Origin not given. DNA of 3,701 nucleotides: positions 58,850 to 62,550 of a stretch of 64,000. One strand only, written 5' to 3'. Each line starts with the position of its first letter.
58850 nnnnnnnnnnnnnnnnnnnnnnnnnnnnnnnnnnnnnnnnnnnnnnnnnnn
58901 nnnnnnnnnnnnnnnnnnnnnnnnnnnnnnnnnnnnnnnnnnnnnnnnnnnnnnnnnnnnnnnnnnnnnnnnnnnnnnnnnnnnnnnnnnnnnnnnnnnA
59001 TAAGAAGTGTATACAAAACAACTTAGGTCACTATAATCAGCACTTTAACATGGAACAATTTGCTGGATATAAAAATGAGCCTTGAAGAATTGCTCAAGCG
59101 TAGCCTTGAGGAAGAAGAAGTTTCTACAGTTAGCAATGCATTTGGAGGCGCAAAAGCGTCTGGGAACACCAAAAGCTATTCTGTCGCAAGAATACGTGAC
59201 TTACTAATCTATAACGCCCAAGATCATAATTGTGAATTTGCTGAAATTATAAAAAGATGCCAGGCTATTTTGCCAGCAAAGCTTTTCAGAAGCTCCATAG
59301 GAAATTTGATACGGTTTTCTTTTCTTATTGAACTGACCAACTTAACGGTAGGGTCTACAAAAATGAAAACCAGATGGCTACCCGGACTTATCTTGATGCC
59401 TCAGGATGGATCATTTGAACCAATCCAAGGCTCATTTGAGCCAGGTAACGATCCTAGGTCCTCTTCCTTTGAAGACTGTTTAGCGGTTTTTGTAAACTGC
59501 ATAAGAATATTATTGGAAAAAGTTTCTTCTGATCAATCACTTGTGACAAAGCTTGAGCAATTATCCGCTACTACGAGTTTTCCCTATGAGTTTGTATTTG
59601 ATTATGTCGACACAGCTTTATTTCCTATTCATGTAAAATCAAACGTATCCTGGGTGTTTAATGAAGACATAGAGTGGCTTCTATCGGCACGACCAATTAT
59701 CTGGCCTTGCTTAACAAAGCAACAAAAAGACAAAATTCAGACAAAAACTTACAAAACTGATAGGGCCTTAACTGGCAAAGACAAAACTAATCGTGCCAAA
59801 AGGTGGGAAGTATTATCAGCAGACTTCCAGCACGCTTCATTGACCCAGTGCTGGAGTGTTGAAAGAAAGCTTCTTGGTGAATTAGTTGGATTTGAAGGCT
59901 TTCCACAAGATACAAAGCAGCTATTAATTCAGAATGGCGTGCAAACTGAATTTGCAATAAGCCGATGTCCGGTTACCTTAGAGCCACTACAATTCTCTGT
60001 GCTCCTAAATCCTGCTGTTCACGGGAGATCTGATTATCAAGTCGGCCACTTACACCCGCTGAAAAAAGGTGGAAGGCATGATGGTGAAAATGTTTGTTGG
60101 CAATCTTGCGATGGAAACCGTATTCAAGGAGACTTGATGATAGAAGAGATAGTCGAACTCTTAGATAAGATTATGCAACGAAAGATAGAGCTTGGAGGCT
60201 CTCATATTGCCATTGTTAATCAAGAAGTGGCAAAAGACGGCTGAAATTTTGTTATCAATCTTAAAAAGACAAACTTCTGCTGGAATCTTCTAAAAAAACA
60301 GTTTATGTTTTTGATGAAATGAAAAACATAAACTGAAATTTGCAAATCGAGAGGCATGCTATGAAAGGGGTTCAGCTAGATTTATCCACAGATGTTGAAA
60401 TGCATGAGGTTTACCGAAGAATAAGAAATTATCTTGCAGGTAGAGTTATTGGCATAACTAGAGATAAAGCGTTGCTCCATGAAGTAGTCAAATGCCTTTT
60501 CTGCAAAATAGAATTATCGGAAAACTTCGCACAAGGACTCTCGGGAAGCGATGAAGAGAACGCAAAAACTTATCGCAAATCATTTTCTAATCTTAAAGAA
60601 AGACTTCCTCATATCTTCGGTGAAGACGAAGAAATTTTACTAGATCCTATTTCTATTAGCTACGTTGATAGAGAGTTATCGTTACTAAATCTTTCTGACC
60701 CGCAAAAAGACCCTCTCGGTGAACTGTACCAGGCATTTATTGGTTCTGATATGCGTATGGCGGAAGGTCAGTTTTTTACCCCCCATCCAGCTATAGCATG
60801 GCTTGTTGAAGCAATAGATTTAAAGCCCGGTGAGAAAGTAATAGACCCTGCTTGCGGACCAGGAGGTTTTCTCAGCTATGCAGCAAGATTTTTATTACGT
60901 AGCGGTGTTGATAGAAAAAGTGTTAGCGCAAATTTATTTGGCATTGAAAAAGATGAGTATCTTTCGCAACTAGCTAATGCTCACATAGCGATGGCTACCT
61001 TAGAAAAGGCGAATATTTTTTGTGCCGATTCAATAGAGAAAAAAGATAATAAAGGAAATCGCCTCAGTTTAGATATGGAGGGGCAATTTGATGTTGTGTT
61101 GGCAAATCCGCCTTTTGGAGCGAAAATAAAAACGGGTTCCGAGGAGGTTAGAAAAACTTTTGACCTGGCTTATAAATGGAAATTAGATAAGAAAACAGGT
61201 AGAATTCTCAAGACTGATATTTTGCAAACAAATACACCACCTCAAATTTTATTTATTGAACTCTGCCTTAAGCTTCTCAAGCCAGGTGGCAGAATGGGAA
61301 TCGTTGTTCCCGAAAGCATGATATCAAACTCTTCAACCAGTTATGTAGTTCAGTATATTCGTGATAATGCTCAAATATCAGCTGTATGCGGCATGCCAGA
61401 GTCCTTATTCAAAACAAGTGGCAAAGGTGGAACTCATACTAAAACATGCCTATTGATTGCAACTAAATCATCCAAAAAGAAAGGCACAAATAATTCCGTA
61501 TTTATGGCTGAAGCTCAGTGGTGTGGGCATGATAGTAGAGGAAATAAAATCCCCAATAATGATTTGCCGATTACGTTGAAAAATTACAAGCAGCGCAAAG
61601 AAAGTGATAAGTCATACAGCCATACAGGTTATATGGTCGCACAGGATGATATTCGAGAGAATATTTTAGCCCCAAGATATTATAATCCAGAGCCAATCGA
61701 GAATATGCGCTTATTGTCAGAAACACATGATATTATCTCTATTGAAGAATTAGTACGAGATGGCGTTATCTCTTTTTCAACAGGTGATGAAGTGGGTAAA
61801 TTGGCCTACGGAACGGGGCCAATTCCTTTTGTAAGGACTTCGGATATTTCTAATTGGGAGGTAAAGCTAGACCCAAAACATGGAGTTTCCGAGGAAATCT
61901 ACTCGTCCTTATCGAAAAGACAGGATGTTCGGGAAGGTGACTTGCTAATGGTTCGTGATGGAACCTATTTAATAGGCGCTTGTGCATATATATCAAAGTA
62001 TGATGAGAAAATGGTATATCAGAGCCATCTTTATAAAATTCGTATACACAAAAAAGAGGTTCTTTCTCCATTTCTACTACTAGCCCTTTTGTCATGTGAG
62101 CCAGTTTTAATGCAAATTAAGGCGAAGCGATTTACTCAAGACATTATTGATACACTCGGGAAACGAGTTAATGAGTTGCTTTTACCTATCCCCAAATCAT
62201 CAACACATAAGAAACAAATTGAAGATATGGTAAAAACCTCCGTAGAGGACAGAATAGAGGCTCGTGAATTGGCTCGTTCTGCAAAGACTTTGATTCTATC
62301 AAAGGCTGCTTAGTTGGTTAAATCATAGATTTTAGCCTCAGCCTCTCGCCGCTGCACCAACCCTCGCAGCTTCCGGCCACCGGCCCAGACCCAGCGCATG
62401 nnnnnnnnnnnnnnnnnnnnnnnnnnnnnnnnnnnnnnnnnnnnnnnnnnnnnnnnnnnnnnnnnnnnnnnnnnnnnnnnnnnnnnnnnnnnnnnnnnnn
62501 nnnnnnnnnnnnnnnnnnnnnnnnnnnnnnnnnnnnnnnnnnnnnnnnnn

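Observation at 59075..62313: HNH nuclease plus fused HsdM-HsdS methyltransferase: a Type I/II hybrid-like restriction system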

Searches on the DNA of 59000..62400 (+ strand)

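Call 6: search_dna_similar(query=window:59000-62400:+, collection=ecoli_genomes, mode=near, max_rows=15)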
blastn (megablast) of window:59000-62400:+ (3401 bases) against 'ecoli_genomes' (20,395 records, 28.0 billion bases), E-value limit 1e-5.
No match.

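Call 7: search_dna_similar(query=window:59000-62400:+, collection=phages, mode=near, max_rows=15)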
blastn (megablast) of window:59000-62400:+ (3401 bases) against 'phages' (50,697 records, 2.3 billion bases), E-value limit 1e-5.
No match.
